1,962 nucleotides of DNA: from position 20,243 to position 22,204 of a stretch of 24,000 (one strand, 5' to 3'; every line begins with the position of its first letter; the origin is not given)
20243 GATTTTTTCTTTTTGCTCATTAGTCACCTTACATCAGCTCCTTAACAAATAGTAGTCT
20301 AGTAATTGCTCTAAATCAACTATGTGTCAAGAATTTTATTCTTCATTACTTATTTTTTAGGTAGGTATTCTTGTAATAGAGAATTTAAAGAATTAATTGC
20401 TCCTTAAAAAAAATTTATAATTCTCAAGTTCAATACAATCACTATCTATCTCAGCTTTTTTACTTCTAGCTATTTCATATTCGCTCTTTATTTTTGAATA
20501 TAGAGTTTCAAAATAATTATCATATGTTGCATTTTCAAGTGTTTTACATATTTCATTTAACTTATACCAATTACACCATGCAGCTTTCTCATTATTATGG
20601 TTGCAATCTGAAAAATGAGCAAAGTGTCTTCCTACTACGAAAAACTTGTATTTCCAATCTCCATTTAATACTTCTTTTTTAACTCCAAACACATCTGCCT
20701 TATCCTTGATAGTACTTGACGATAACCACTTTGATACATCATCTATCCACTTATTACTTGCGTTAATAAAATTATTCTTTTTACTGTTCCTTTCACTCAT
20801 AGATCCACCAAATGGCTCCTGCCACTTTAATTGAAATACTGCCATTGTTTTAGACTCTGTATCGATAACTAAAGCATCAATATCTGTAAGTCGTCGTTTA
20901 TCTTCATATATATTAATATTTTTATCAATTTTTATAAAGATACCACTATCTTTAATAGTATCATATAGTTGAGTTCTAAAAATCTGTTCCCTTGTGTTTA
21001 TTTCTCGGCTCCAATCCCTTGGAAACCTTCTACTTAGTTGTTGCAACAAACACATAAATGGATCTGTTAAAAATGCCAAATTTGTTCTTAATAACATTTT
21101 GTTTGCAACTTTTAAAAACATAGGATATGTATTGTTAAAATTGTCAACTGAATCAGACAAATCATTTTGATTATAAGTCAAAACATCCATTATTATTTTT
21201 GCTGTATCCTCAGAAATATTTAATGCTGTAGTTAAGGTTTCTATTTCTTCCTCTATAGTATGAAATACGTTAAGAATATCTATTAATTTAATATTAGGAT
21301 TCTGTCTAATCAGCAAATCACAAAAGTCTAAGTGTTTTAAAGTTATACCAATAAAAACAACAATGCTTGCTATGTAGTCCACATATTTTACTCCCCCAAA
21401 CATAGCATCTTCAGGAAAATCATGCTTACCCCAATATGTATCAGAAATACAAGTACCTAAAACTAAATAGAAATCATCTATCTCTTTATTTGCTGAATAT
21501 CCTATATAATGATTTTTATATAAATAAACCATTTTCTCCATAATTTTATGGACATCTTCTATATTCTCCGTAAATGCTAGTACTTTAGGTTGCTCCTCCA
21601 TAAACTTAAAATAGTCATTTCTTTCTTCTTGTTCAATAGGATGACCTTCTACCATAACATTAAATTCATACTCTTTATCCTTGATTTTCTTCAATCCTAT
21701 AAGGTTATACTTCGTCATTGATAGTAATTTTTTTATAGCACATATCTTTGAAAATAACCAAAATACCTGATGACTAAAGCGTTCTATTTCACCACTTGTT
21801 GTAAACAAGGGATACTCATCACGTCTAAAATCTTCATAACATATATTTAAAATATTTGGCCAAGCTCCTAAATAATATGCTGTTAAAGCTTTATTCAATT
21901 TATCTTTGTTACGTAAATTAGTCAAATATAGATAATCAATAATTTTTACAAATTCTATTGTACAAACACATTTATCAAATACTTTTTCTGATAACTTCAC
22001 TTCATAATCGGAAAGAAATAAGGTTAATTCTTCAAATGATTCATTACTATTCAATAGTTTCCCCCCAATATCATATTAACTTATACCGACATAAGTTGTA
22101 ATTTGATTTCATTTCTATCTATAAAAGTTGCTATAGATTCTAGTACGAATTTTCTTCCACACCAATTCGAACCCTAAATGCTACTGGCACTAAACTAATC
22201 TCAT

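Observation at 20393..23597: Second candidate system: DUF3883 protein + 553-aa protein with Mrr/NERD-like motif, own promoter, insulated from an adjacent large serine recombinase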

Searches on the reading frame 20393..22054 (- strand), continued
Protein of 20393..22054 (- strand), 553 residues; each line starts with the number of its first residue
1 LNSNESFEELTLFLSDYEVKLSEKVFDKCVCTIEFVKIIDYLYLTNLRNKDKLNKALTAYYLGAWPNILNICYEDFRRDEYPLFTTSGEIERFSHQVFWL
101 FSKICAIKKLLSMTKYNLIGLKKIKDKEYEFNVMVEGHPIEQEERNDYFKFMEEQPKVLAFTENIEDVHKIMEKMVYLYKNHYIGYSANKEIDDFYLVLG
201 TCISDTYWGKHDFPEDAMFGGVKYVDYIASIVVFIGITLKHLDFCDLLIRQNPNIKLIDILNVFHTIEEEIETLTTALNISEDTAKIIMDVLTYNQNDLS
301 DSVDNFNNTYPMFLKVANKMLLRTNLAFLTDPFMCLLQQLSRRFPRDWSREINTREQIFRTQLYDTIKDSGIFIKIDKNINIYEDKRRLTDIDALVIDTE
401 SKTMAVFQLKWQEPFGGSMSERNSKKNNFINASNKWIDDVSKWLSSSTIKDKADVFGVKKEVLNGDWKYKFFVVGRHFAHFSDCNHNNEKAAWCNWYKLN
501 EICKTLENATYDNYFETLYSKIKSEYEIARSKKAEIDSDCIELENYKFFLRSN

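Call 92: fold_search(model_id=the predicted structure, library=viral)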
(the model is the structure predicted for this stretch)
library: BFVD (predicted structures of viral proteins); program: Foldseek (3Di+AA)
matches with E <= 10: 182; with E <= 0.001: 0
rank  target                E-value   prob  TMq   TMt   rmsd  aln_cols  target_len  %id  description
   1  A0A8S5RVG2            9.7e-03  0.95  0.11  0.26  12.9       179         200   15  PD-(D/E)XK nuclease superfamily protein [Siphoviridae sp. ctHip2]
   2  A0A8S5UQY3            1.4e-02  0.63  0.16  0.22  20.0       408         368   11  Exodeoxyribonuclease 8 [Podoviridae sp. ctQyH19]
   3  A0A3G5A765            3.5e-02  0.20  0.16  0.15  35.1       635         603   11  C2H2-type domain-containing protein [Harvfovirus sp.]
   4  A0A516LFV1            4.6e-02  0.38  0.14  0.20  18.4       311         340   13  (no name in the UniProt tables at hand)
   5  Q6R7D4                8.3e-02  0.63  0.14  0.22  15.6       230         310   13  Uncharacterized protein ORF95 [Ostreid herpesvirus 1 (isolate France)]
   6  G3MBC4                8.8e-02  0.89  0.13  0.20   7.5       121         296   16  Gp54 [Bacillus phage G]
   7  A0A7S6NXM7            1.6e-01  0.28  0.11  0.25  12.7       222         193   10  Uncharacterized protein [Bathycoccus sp. RCC716 virus 1]
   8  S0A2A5                1.6e-01  0.14  0.15  0.17  22.7       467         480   13  PD-(D/E)XK nuclease superfamily protein [Cellulophaga phage phi14:2]
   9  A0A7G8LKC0            2.0e-01  0.54  0.16  0.32  13.0       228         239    8  (no name in the UniProt tables at hand)
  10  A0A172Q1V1            2.1e-01  0.18  0.11  0.25  13.4       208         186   12  Uncharacterized protein [Escherichia phage MX01]
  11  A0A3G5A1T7            2.2e-01  0.85  0.13  0.35   6.5       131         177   10  Uncharacterized protein [Gaeavirus sp.]
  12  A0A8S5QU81            2.3e-01  0.15  0.14  0.19  20.3       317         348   13  Exodeoxyribonuclease 8 [CrAss-like virus sp. ctDAq1]
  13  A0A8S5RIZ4            2.4e-01  0.20  0.14  0.19  14.8       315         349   13  Uncharacterized protein [virus sp. ctML55]
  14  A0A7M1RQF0            2.7e-01  0.20  0.16  0.24  20.6       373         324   11  Exonuclease [uncultured phage cr52_1]
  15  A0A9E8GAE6            2.8e-01  0.23  0.10  0.28  12.3       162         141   17  (no name in the UniProt tables at hand)
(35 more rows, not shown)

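Call 95: find_related_loci(query=A1, collection=viral_contigs, flank=6000)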
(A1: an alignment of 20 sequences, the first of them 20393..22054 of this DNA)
Query A1 (553 aa) in viral_contigs; peptide patterns used: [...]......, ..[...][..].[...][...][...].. (x = any residue, [..] = any of these).
68 stretches matched a pattern; 3 encode a relative of the query (tblastn E <= 1e-3); 3 distinct loci.
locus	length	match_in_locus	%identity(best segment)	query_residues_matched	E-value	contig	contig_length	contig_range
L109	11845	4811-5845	31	150-499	3e-51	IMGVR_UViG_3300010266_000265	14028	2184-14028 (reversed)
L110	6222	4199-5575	17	20-444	1e-12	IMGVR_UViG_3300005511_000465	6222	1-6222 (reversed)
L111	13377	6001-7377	17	20-444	2e-12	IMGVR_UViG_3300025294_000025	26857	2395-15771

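Call 104: search_protein_families(library=padloc, alignment_id=A10, max_evalue=0.00001)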
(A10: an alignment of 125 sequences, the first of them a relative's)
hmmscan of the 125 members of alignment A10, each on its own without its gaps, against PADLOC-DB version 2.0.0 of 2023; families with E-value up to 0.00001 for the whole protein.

A. member 1, L001:6689-7819:+ (376 aa): 0 families

B. families by the number of members that match (of 125 scanned): 61 families (the first 25 are shown)
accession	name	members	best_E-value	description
PDLC03454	REase_II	2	7.1e-96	Type II restriction enzyme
PDLC00788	Cyclase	2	2.9e-73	oligonucleotide-cyclase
PDLC02583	DrmB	2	1.5e-47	DrmB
PDLC00801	Cyclase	2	3.5e-47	oligonucleotide-cyclase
PDLC00794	Cyclase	2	9.7e-42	oligonucleotide-cyclase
PDLC00789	Cyclase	2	2e-41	oligonucleotide-cyclase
PDLC02582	DrmB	2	1.4e-30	DrmB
PDLC00812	Cyclase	2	3.3e-28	oligonucleotide-cyclase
PDLC04789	PDC-S01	1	8.6e-164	-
PDLC03813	RTasNERD-Hel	1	2e-60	DRT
PDLC04790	PDC-S01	1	5.9e-55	-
PDLC04838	PDC-S04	1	2.8e-48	-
PDLC04787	PDC-S01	1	2.1e-45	-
PDLC02630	DrmD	1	1.1e-44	DrmD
PDLC02584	DrmB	1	3.1e-35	DrmB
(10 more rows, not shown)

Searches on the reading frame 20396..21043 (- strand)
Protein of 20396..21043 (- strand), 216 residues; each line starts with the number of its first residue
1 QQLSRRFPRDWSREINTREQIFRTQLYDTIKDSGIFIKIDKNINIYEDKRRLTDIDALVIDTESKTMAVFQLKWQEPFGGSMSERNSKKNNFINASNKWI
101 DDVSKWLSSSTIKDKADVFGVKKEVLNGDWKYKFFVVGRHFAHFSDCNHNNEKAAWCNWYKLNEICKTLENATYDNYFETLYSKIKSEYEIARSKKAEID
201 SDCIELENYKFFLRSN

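Call 66: predict_structure(alignment_id=A4)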
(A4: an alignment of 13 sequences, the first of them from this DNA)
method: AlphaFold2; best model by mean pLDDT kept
length: 216 residues; sequences in the alignment: 13
mean_pLDDT: 83.5   pTM: 0.79
mean pLDDT of the five models: 83.5, 82.9, 82.7, 81.6, 80.9
residues with pLDDT >= 90: 99; 70-90: 85; 50-70: 29; < 50: 3
segments of 3 or more residues with pLDDT < 50: none
pLDDT, mean of each block of 10 residues (from residue 1): 78 82 92 87 89 94 94 67 69 88 95 94 92 90 60 89 90 82 91 67 75 64
secondary structure, 60 per line:
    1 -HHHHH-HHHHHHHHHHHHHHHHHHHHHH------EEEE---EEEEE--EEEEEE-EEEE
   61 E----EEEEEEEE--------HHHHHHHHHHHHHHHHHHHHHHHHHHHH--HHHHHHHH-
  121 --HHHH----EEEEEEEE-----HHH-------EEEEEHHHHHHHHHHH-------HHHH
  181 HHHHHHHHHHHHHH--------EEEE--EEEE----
elements in order: H2-6 H8-29 E36-39 E43-47 E50-55 E57-61 E66-73 H82-109 H112-119 H123-126 E131-138 E154-158 H159-169 H177-194 E203-206 E209-212

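Call 71: fold_search(model_id=the predicted structure, library=pdb)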
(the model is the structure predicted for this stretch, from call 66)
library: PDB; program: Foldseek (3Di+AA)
matches with E <= 10: 273; with E <= 0.001: 0
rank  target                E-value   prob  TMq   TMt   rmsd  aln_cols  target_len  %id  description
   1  6p4o_B                1.2e-02  0.25  0.17  0.10  20.4       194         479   13  Complex of XPB helicase with Bax1 endonuclease from Sulfurisphaera tokodaii at 3.15 Angstroms resolution (released 2020-06-03)
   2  6p4o_D                5.9e-02  0.38  0.27  0.15  19.9       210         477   15  Complex of XPB helicase with Bax1 endonuclease from Sulfurisphaera tokodaii at 3.15 Angstroms resolution (released 2020-06-03)
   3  1d02_A                8.1e-02  0.20  0.18  0.20   8.8       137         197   12  CRYSTAL STRUCTURE OF MUNI RESTRICTION ENDONUCLEASE IN COMPLEX WITH COGNATE DNA (released 2000-03-08)
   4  5mv0_D                8.6e-02  0.20  0.20  0.22  15.8       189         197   12  Structure of an N-terminal domain of a reptarenavirus L protein (released 2017-05-17)
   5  9dou_A                9.2e-02  0.51  0.33  0.10  13.4       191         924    8  Taeniopygia guttata R2 retrotransposon (R2Tg) initiating target-primed reverse transcription (released 2025-05-21)
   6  9nl2_A                1.0e-01  0.54  0.31  0.08  10.3       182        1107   11  Structure of R2 retrotransposon protein from Platysternon megacephalum initiating target-primed reverse transcription (released 2025-06-18)
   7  1d02_B                1.1e-01  0.14  0.15  0.16   9.7       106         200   14  CRYSTAL STRUCTURE OF MUNI RESTRICTION ENDONUCLEASE IN COMPLEX WITH COGNATE DNA (released 2000-03-08)
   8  8ti9_C                1.4e-01  0.38  0.27  0.30   7.3       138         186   12  CryoEM structure of octamer assembly of Shedu nuclease domain from Bacillus cereus (released 2024-07-31)
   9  6p4w_B                1.5e-01  0.20  0.23  0.15   9.9       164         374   13  XPB helicase in a complex with truncated Bax1 from Sulfurisphaera tokodaii at 2.96 Angstrom resolution (released 2020-06-03)
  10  5mv0_C                1.6e-01  0.16  0.22  0.24  16.1       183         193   13  Structure of an N-terminal domain of a reptarenavirus L protein (released 2017-05-17)
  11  1xmx                  1.9e-01  0.57  0.35  0.22   5.9       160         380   11  Crystal structure of protein VC1899 from Vibrio cholerae (released 2004-11-16)
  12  5lhc_A                2.1e-01  0.28  0.29  0.13  12.2       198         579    6  The structure of D456A mutant of Nt.BspD6I nicking endonuclease at 0.24 nm resolution . (released 2017-08-16)
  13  5mv0_A                2.5e-01  0.14  0.22  0.24  15.9       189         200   14  Structure of an N-terminal domain of a reptarenavirus L protein (released 2017-05-17)
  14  6p4w_D                3.0e-01  0.14  0.22  0.15   9.9       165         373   13  XPB helicase in a complex with truncated Bax1 from Sulfurisphaera tokodaii at 2.96 Angstrom resolution (released 2020-06-03)
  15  6eko_A                3.0e-01  0.10  0.17  0.12  10.1       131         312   11  Crystal structure of Type IIP restriction endonuclease PfoI with cognate DNA (released 2018-10-10)
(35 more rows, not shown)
